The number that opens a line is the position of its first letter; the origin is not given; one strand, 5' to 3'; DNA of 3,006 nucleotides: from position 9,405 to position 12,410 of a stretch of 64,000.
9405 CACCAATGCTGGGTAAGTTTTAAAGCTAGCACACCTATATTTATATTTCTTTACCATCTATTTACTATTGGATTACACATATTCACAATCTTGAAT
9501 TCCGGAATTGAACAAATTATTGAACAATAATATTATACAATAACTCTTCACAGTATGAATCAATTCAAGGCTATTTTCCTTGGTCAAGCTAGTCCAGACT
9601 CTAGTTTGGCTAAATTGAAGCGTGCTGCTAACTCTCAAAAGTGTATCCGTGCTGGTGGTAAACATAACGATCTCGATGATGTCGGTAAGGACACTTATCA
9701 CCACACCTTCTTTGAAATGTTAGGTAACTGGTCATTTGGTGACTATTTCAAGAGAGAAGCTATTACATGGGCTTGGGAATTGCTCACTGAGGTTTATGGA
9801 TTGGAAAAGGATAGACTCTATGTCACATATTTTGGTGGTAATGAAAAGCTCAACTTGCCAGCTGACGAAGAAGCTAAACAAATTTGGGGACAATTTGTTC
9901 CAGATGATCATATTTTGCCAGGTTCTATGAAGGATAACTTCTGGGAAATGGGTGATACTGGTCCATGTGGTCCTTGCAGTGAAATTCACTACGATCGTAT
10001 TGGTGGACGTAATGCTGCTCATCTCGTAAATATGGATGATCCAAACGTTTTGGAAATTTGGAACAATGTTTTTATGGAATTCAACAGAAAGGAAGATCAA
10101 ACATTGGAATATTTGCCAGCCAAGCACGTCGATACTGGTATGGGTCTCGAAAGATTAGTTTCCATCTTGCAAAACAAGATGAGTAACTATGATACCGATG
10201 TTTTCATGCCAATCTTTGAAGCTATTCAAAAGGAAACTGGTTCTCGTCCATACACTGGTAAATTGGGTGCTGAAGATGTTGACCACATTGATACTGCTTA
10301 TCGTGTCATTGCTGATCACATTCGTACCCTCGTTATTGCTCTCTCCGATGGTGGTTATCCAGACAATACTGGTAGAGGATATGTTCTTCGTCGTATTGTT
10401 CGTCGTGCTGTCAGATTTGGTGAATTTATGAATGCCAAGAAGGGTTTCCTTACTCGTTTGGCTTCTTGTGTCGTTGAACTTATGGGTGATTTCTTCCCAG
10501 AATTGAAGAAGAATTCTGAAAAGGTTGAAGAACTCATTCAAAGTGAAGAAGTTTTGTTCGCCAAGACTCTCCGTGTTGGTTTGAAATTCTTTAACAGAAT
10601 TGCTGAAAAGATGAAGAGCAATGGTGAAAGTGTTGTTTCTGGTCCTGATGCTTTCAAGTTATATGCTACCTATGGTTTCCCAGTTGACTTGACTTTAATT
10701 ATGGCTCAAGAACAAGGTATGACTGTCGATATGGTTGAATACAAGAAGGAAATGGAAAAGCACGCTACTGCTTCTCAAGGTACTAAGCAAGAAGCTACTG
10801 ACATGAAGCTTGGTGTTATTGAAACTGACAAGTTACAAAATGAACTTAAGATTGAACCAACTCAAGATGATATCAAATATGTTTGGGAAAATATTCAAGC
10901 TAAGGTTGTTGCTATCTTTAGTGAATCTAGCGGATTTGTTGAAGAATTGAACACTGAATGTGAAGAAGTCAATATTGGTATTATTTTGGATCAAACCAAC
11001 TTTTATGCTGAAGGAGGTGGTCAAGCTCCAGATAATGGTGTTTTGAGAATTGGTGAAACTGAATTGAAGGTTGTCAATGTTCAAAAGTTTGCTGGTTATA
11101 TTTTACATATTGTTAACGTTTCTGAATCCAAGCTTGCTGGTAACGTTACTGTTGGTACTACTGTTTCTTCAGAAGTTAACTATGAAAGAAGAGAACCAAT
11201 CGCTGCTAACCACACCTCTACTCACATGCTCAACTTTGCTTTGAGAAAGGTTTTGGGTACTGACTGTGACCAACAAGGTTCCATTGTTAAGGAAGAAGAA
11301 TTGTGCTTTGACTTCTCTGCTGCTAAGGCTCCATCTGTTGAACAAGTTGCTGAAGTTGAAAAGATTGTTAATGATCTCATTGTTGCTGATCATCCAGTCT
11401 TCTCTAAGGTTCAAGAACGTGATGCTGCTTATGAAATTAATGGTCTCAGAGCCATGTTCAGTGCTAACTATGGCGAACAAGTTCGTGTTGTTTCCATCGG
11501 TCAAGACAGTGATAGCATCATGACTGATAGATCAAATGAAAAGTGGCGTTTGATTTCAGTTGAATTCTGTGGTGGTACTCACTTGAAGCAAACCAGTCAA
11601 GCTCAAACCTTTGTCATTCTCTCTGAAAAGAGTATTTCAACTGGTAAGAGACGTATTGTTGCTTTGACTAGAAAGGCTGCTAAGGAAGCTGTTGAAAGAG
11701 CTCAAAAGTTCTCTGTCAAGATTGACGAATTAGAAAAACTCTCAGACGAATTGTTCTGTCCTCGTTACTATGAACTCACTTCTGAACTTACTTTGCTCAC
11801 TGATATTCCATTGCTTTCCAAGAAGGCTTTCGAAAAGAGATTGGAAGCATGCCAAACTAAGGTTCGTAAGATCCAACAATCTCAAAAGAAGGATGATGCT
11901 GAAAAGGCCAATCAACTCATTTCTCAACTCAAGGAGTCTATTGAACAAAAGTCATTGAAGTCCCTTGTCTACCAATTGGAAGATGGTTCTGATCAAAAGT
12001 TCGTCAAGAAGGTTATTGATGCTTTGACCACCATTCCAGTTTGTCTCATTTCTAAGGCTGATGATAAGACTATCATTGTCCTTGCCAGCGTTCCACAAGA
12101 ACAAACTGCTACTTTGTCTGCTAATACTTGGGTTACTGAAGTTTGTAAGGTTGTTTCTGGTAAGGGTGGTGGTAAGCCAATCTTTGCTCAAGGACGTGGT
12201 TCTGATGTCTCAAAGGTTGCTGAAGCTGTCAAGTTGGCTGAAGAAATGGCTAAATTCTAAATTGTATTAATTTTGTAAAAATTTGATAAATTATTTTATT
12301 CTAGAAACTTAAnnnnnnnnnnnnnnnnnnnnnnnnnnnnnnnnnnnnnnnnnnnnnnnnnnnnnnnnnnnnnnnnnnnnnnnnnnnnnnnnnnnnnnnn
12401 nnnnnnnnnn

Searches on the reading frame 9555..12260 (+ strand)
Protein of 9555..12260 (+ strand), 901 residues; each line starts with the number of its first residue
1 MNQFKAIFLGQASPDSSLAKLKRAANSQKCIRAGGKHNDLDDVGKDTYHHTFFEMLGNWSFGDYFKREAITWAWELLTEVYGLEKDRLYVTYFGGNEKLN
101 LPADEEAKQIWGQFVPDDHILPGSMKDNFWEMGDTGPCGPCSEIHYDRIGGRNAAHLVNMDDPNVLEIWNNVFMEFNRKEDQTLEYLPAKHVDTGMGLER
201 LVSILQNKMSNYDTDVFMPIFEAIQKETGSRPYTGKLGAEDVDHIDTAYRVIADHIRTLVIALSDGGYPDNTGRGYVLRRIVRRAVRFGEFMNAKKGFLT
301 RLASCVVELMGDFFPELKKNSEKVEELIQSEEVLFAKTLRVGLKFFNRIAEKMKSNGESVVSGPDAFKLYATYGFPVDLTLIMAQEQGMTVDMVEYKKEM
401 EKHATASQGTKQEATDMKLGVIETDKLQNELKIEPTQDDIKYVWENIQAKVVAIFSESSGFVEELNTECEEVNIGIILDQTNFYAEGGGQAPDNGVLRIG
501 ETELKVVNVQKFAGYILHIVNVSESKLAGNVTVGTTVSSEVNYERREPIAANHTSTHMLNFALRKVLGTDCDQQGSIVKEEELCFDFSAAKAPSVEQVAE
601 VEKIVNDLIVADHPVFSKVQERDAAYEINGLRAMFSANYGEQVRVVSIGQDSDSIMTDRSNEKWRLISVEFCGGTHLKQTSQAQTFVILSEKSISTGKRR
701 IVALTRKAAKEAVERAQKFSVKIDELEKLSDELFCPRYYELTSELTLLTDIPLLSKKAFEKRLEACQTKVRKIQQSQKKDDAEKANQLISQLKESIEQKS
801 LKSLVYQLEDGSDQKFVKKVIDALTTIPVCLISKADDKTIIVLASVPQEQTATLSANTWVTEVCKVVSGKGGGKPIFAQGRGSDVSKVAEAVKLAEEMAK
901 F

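Call 59: search_protein_families(library=pfam, proteins=[window:9555-12260:+], max_evalue=0.0001)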
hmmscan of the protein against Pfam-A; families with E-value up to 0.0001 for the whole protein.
window:9555-12260:+ (901 aa): 3 families
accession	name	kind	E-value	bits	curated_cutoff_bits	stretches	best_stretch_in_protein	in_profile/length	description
PF01411.24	tRNA-synt_2c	-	3.5e-190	633.7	30.3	1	1-544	38-551/552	tRNA synthetases class II (A)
PF07973.19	tRNA_SAD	-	4.3e-13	49.5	24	1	643-701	1-43/44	Threonyl and Alanyl tRNA synthetase second additional domain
PF02272.25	DHHA1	-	2.3e-11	44.5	25.9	1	804-899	5-100/102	DHHA1 domain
